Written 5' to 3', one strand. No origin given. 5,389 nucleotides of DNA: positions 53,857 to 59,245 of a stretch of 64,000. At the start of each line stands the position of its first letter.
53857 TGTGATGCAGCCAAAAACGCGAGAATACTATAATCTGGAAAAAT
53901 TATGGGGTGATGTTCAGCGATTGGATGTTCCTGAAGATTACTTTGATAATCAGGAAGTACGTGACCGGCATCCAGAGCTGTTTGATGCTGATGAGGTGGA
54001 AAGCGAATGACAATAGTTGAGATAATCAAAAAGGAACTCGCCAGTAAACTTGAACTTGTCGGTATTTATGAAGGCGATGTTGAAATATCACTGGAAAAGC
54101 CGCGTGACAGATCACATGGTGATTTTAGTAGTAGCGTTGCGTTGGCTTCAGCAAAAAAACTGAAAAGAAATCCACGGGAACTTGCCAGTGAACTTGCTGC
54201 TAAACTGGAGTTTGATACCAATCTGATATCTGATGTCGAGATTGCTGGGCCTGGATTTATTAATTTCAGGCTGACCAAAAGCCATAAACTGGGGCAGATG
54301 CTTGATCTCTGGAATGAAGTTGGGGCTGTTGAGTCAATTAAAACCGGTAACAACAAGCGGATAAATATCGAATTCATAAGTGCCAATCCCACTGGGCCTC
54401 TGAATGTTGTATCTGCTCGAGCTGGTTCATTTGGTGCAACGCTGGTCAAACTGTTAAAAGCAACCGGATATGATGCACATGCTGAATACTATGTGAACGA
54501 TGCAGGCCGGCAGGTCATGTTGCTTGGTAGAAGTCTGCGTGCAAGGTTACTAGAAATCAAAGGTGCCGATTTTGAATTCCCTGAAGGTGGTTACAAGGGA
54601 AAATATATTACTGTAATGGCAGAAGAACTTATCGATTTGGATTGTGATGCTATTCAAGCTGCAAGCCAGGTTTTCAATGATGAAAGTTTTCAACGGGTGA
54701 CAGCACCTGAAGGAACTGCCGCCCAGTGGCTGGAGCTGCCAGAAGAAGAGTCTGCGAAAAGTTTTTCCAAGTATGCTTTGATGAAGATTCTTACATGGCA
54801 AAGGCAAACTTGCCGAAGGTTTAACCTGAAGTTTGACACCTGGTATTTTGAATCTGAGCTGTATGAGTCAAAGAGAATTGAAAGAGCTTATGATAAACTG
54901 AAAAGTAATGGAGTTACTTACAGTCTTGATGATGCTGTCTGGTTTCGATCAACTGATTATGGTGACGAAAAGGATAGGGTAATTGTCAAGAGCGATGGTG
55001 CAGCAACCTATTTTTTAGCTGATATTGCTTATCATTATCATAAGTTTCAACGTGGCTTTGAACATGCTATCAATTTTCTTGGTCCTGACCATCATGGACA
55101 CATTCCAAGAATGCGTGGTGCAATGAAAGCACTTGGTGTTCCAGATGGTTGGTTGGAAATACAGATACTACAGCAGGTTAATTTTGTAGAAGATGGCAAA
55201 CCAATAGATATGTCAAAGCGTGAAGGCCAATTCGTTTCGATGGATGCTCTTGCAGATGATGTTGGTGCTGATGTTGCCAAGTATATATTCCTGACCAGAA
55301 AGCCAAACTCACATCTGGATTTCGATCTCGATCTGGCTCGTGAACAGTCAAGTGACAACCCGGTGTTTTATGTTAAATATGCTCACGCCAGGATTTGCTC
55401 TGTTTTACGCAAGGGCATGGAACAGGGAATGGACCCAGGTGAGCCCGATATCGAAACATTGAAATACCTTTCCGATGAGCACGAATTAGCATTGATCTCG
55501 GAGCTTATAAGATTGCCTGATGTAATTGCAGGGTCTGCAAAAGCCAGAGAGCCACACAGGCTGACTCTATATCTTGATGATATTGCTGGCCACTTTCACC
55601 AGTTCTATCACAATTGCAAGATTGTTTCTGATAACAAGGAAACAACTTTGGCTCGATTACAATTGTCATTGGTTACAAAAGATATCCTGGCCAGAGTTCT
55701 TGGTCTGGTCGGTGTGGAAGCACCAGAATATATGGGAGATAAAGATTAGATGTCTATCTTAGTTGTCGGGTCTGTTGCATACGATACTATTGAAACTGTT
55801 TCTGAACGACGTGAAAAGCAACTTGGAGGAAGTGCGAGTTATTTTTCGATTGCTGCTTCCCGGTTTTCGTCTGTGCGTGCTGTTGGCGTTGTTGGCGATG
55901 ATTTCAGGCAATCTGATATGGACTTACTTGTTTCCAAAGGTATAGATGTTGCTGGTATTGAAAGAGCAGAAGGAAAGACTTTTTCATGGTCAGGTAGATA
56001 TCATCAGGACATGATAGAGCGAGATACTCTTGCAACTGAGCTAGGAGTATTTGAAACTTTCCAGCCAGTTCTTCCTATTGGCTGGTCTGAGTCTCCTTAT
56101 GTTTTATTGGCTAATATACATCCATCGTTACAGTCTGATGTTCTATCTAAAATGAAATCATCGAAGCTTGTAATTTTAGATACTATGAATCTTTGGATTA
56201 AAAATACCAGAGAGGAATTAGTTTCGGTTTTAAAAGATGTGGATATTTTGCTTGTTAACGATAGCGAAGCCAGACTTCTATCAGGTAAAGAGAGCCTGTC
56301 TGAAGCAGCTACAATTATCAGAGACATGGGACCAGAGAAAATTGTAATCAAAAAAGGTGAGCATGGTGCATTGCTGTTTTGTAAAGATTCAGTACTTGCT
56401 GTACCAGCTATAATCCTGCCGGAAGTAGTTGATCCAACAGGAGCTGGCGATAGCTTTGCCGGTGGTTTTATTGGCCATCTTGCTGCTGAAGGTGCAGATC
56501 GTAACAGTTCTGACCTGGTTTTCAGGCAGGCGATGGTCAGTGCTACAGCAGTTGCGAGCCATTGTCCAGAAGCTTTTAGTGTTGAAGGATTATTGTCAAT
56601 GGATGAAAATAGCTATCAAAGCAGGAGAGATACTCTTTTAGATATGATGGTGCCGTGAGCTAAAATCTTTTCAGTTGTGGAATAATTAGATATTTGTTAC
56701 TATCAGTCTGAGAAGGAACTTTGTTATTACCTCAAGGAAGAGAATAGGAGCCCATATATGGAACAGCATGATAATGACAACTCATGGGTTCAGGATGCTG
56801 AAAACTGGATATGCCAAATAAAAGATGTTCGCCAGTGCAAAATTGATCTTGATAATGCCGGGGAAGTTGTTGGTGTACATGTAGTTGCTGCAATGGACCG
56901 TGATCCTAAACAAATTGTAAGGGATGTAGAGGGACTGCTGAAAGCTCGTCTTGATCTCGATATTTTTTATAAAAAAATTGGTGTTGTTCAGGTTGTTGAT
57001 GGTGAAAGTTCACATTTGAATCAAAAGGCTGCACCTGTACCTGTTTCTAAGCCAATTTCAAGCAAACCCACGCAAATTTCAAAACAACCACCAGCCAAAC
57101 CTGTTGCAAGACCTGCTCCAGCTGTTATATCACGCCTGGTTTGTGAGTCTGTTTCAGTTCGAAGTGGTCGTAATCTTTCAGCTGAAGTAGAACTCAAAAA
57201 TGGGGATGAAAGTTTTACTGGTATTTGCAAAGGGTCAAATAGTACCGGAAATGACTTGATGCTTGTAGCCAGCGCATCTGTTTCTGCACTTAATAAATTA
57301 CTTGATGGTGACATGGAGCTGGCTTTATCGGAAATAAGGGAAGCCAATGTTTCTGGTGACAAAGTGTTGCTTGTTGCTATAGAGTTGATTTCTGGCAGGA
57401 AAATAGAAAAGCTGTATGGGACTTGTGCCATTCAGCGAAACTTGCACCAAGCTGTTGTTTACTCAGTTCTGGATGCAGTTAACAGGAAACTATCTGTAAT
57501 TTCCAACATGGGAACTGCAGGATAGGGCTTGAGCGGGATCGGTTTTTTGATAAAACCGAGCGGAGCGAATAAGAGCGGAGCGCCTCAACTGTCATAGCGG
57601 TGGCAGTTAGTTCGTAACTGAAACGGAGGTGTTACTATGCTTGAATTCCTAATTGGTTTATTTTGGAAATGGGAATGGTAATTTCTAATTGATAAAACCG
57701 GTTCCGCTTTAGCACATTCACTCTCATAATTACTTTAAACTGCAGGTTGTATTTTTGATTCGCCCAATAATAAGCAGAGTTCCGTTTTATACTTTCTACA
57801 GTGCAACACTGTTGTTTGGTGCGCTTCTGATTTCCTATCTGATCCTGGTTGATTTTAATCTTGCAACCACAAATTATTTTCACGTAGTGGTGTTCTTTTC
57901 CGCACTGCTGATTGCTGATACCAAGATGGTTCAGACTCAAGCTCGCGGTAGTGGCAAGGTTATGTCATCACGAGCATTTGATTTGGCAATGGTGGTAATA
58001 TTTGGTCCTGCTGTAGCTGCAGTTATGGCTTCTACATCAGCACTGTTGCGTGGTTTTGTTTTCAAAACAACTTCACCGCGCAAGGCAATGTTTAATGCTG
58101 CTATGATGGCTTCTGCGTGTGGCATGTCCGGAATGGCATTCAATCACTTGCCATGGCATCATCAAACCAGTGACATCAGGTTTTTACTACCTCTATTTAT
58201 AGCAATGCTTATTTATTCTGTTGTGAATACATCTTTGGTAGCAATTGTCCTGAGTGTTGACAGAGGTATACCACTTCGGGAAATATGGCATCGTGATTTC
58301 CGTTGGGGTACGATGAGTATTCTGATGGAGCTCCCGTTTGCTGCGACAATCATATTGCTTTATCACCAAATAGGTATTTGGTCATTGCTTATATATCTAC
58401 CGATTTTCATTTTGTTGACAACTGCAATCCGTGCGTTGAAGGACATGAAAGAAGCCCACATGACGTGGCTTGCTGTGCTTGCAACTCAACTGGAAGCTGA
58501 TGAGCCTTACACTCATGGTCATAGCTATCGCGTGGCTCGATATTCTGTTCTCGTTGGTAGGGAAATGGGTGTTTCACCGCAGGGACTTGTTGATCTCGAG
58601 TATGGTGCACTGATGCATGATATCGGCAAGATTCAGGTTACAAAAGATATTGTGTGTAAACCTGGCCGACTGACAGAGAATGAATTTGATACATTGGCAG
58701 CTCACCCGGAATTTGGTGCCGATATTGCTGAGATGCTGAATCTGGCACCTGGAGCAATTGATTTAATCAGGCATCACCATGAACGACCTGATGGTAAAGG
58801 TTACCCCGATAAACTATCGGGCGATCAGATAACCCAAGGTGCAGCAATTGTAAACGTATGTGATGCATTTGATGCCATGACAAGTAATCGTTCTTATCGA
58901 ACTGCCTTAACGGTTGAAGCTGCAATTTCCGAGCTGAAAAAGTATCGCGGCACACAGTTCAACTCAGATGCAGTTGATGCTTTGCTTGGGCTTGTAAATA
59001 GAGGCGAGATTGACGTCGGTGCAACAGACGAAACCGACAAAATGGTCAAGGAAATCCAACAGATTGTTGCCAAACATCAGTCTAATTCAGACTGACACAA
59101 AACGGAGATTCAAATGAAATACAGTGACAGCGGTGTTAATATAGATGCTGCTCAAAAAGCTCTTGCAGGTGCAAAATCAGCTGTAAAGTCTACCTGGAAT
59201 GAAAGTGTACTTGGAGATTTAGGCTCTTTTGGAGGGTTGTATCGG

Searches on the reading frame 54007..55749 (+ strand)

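Call 46: search_protein_families(library=pfam, proteins=[window:54007-55749:+], max_evalue=0.001)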
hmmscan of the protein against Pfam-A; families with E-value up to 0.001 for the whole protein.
window:54007-55749:+ (580 aa): 3 families
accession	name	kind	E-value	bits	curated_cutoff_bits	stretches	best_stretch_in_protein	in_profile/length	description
PF05746.21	DALR_1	-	7.2e-31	107.1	22.3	1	456-576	1-117/117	DALR anticodon binding domain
PF03485.21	Arg_tRNA_synt_N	-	1.1e-22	80.9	21.5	1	7-89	3-85/85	Arginyl tRNA synthetase N terminal domain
PF00750.26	tRNA-synt_1d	-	4.3e-14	52.7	23.3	1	110-418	13-297/349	tRNA synthetases class I (R), catalytic domain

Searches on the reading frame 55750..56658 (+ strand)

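Call 46: search_protein_families(library=pfam, proteins=[window:55750-56658:+], max_evalue=0.001)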
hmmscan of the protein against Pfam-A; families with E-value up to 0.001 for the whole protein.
window:55750-56658:+ (302 aa): 1 family
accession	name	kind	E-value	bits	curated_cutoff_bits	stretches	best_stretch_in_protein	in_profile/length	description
PF00294.29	PfkB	-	2.4e-28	99.8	25.8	1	3-254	4-279/302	pfkB family carbohydrate kinase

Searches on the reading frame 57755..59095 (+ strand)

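Call 46: search_protein_families(library=pfam, proteins=[window:57755-59095:+], max_evalue=0.001)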
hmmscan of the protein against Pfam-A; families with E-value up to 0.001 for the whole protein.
window:57755-59095:+ (446 aa): 3 families
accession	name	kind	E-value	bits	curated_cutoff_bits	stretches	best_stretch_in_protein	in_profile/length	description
PF13487.12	HD_5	-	1.2e-27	97.2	27.2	1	243-402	4-166/170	HD domain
PF01966.28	HD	-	2.1e-16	60.7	22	1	255-375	3-116/116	HD domain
PF20972.2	MASE9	-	8.9e-09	36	24.3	1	26-219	16-194/203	MASE9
